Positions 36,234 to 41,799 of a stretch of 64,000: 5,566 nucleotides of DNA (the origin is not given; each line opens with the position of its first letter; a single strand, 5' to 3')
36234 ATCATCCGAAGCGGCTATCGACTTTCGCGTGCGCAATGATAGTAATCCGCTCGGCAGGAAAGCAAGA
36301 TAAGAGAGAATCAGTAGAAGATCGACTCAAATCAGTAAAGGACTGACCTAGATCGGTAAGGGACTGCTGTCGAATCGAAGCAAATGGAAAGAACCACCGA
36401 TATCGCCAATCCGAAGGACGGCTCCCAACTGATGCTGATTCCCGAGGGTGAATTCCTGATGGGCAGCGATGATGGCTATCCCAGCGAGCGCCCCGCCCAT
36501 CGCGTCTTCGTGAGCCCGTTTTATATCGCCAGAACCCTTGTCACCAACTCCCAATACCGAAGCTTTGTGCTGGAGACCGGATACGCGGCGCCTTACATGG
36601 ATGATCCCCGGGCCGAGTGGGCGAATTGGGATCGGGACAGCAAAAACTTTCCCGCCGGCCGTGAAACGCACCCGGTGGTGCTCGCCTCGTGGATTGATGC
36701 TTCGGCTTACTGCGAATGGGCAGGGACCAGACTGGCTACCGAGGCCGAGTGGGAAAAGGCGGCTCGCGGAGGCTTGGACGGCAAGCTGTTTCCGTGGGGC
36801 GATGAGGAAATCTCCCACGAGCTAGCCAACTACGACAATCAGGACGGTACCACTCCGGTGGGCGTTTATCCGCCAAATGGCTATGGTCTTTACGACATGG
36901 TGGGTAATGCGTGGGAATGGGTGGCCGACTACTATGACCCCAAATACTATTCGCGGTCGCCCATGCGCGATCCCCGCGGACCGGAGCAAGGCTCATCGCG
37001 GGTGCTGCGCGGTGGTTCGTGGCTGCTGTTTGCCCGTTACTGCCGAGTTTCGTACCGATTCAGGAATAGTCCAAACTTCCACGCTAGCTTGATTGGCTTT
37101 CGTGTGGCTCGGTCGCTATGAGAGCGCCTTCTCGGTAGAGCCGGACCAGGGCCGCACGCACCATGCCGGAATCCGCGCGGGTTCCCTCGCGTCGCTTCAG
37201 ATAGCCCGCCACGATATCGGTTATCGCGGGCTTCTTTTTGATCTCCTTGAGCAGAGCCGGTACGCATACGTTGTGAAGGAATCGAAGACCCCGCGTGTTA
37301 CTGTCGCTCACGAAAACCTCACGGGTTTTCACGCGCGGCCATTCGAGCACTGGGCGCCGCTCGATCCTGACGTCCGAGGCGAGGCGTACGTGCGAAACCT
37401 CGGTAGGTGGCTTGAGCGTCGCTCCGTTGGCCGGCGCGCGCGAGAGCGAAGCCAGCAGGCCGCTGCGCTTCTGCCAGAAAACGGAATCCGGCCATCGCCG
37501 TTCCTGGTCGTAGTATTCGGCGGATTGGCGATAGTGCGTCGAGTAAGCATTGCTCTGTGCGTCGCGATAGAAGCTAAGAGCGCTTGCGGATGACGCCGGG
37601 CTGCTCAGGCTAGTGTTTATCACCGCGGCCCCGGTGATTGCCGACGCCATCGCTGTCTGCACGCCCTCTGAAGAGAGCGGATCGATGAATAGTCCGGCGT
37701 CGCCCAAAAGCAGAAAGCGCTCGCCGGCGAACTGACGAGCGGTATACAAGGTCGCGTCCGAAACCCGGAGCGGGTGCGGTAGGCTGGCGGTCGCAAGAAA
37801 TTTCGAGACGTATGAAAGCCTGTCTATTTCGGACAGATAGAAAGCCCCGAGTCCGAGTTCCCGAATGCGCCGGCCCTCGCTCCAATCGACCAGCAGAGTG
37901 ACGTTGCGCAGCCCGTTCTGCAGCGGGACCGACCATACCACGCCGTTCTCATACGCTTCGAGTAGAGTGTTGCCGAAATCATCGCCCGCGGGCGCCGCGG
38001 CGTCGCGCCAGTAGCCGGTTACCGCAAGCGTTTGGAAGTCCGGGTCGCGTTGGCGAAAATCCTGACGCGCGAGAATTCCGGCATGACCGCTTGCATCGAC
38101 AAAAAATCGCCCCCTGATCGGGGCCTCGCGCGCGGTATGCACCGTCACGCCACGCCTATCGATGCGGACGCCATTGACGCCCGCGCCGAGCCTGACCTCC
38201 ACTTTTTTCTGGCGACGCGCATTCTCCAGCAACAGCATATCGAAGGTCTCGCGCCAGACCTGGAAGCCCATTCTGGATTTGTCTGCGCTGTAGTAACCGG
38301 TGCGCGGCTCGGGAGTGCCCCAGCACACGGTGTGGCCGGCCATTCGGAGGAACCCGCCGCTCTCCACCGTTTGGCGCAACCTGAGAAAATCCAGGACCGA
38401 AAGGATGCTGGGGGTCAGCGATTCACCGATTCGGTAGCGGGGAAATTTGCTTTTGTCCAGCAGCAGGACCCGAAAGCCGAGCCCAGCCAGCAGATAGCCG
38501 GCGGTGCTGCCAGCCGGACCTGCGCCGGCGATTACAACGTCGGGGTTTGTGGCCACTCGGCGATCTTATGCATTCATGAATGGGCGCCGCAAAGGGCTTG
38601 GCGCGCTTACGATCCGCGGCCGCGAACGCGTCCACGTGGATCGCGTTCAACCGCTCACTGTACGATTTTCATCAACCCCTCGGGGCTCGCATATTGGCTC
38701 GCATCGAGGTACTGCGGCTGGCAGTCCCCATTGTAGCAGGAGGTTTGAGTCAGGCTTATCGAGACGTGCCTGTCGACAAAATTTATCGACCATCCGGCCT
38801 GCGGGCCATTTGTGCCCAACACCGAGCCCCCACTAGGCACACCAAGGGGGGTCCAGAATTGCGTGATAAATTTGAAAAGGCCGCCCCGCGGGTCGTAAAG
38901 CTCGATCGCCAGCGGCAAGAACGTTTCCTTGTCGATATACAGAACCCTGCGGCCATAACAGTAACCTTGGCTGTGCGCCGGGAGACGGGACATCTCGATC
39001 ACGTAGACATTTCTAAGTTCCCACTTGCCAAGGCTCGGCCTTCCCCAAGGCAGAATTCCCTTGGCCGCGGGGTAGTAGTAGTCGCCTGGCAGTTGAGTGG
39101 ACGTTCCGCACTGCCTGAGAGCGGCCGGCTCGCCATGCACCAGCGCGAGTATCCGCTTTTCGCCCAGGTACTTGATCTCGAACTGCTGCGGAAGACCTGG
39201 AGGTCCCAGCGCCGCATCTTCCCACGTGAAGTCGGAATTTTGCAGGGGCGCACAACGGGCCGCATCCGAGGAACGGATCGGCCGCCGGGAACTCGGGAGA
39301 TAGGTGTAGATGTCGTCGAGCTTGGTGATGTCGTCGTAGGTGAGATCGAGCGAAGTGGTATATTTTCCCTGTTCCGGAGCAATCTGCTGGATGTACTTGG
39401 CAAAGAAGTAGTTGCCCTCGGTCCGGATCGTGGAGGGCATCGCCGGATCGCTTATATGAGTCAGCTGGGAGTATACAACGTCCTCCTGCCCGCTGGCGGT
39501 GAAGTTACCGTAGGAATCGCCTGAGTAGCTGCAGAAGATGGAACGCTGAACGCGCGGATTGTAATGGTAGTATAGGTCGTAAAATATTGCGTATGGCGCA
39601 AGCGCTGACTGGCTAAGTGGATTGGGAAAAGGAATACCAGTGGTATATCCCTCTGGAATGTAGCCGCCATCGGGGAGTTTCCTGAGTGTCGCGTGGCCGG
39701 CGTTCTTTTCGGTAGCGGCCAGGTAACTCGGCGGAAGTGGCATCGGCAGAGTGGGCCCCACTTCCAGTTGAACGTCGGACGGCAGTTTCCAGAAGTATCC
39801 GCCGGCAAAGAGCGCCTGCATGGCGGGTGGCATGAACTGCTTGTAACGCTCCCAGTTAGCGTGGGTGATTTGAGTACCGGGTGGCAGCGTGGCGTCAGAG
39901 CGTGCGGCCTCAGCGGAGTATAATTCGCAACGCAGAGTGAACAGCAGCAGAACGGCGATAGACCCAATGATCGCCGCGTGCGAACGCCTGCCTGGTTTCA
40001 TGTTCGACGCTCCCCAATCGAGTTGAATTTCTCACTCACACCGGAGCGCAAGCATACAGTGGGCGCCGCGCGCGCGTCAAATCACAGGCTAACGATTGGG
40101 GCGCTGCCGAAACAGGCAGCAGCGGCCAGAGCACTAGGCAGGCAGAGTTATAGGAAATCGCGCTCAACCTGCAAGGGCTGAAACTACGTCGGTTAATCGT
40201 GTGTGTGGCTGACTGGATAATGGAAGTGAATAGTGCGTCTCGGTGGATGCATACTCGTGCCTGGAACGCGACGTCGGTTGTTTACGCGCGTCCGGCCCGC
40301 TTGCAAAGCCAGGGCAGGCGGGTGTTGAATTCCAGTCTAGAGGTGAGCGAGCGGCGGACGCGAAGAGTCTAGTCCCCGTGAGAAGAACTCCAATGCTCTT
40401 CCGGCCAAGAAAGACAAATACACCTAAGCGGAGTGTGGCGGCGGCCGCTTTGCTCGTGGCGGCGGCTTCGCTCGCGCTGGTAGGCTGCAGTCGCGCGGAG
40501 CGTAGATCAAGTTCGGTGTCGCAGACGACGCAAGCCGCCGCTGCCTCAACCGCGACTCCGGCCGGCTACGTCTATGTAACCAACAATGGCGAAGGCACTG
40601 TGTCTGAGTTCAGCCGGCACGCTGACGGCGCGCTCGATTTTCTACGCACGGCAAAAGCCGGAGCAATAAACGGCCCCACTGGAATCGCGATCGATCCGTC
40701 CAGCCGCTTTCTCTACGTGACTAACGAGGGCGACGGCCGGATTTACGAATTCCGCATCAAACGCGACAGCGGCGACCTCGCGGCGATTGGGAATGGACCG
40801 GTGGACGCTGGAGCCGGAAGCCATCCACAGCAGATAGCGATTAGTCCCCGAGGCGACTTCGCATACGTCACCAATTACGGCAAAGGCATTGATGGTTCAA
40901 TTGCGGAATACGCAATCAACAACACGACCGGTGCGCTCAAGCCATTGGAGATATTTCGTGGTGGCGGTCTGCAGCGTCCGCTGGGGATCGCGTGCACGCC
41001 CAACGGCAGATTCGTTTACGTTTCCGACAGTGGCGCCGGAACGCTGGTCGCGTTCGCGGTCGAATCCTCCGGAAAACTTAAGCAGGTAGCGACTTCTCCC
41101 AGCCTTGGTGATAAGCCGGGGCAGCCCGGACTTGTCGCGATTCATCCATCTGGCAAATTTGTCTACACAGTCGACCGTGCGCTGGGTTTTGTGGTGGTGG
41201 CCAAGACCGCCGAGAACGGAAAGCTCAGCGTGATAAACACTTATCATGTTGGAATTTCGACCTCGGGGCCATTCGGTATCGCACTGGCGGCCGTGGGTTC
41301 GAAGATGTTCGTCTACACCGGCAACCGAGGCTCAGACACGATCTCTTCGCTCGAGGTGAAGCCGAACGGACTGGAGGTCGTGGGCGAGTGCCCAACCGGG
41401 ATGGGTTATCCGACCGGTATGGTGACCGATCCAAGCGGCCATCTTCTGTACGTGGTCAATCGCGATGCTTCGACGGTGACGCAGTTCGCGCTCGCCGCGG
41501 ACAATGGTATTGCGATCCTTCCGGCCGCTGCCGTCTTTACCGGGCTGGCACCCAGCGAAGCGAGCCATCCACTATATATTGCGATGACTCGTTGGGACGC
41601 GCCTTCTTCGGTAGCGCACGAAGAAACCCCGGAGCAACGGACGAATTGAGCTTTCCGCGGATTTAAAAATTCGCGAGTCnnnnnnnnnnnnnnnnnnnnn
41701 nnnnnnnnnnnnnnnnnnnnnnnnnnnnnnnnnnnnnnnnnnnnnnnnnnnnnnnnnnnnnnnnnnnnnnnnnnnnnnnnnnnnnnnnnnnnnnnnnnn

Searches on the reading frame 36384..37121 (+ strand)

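Call 31: search_protein_families(library=ncbifam, proteins=[window:36384-37121:+], max_evalue=0.00001)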
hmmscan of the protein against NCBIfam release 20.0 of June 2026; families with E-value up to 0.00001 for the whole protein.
window:36384-37121:+ (245 aa): 8 families
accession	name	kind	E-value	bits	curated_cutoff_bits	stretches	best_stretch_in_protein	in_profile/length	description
TIGR03525.2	GldK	equivalog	6.2e-35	121.3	350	2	115-244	256-406/408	T9SS ring complex lipoprotein PorK/GldK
NF041186.1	SenA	equivalog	7.9e-35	120.9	420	1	11-242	165-381/382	selenoneine synthase SenA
TIGR03440.2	egtB_TIGR03440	equivalog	8.2e-35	120.7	360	2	90-242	268-413/413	ergothioneine biosynthesis protein EgtB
NF051459.1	pyoverdine_PvdO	equivalog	7e-32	110.6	500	1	11-245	31-280/280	dihydropyoverdine dehydrogenase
TIGR04344.1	ovoA_Nterm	equivalog_domain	1.6e-16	60.2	400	1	103-241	302-443/444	5-histidylcysteine sulfoxide synthase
TIGR03524.1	GldJ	equivalog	4.5e-11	42.1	458.2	1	151-186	332-367/559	gliding motility lipoprotein GldJ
TIGR03530.1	GldJ_short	equivalog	1.8e-08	33.7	382.9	0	156-190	289-323/396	gliding motility lipoprotein GldJ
TIGR02171.1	Fb_sc_TIGR02171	subfamily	8e-06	24.1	544.35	0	111-241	155-279/912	TIGR02171 family lipoprotein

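Call 32: search_protein_families(library=pfam, proteins=[window:36384-37121:+], max_evalue=0.00001)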
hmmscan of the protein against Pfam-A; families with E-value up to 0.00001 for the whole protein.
window:36384-37121:+ (245 aa): 1 family
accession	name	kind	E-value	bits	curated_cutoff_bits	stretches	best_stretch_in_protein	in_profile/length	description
PF03781.23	FGE-sulfatase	-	5.3e-66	223.3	23.3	1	15-243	4-255/255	Sulfatase-modifying factor enzyme 1-like domain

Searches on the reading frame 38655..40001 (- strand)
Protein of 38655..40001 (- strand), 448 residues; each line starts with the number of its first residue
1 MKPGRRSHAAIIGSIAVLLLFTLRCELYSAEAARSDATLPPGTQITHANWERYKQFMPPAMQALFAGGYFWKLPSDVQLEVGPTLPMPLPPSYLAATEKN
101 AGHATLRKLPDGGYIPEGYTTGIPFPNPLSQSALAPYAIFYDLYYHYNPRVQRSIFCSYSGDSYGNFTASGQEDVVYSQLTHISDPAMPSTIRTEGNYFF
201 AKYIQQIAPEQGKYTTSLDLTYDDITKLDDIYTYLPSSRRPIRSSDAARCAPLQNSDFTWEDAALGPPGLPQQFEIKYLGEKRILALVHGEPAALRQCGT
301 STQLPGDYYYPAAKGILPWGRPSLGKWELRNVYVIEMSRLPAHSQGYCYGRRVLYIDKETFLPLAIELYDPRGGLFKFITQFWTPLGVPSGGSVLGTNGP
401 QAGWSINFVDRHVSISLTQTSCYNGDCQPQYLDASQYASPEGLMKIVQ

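Call 31: search_protein_families(library=ncbifam, proteins=[window:38655-40001:-], max_evalue=0.00001)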
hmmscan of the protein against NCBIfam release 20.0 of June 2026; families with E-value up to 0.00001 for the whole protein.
window:38655-40001:- (448 aa): 0 families

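Call 32: search_protein_families(library=pfam, proteins=[window:38655-40001:-], max_evalue=0.00001)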
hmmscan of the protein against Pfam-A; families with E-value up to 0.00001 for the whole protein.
window:38655-40001:- (448 aa): 2 families
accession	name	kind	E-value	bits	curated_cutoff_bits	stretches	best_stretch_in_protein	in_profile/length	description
PF07044.18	DUF1329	-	1.2e-30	107.5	23.1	1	45-382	2-310/368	Protein of unknown function (DUF1329)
PF17131.11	LolA_like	-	8.6e-14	52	30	0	330-379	84-131/184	Outer membrane lipoprotein-sorting protein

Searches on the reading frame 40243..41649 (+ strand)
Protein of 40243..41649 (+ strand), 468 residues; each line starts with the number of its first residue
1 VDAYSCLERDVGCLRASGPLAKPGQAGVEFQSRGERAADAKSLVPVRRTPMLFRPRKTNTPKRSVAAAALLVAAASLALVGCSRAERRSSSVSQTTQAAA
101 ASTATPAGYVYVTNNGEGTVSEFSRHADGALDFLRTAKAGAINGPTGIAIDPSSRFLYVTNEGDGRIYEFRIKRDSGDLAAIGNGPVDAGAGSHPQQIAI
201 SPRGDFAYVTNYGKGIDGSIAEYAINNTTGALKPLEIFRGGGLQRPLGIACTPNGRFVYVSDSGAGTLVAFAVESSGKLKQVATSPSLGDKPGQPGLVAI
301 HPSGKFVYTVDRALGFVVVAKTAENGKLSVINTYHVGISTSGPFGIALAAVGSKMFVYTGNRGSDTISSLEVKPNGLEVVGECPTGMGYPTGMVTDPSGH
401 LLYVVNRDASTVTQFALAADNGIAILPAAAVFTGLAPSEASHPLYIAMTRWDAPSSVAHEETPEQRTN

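Call 31: search_protein_families(library=ncbifam, proteins=[window:40243-41649:+], max_evalue=0.00001)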
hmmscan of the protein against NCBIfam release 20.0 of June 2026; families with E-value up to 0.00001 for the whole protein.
window:40243-41649:+ (468 aa): 7 families
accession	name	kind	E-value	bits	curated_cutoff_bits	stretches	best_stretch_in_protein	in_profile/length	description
NF008258.1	PRK11028.1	equivalog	5.3e-16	58.6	370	1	138-338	122-321/330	6-phosphogluconolactonase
NF050136.1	PGL_lacton_Staph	exception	1.8e-14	53.5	500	1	198-417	90-317/341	6-phosphogluconolactonase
TIGR03866.1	PQQ_ABC_repeats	subfamily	1e-12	47.8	287.3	0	327-425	30-120/310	PQQ-dependent catabolism-associated beta-propeller protein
NF052460.1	L-NosZ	equivalog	3.4e-09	35.8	700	0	250-412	49-198/480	clade III lactonase-type nitrous-oxide reductase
NF052340.1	hydrazine_beta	equivalog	1.9e-07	30.5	560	0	327-418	19-105/372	hydrazine synthase subunit beta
NF045638.1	Mrt_dep_phytase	exception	1.5e-06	27.2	440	0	83-179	133-232/430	myxosortase-dependent phytase-like phosphatase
TIGR02276.1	beta_rpt_yvtn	repeat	3.9e-06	26.7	27.85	0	397-413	1-17/42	beta-propeller repeat protein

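Call 32: search_protein_families(library=pfam, proteins=[window:40243-41649:+], max_evalue=0.00001)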
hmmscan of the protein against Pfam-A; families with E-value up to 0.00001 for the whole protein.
window:40243-41649:+ (468 aa): 4 families
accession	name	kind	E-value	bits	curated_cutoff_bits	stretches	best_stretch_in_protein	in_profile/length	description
PF10282.15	Lactonase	-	8.6e-39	134.1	21.7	4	299-422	197-325/344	Lactonase, 7-bladed beta-propeller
PF01436.27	NHL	-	5.3e-10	39.3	20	0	143-167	2-25/28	NHL repeat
PF08450.18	SGL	-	3.8e-08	33.7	26.3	0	244-300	134-191/246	SMP-30/Gluconolactonase/LRE-like region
PF01731.26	Arylesterase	-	1.3e-06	28.9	21.3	0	139-173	50-84/86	Arylesterase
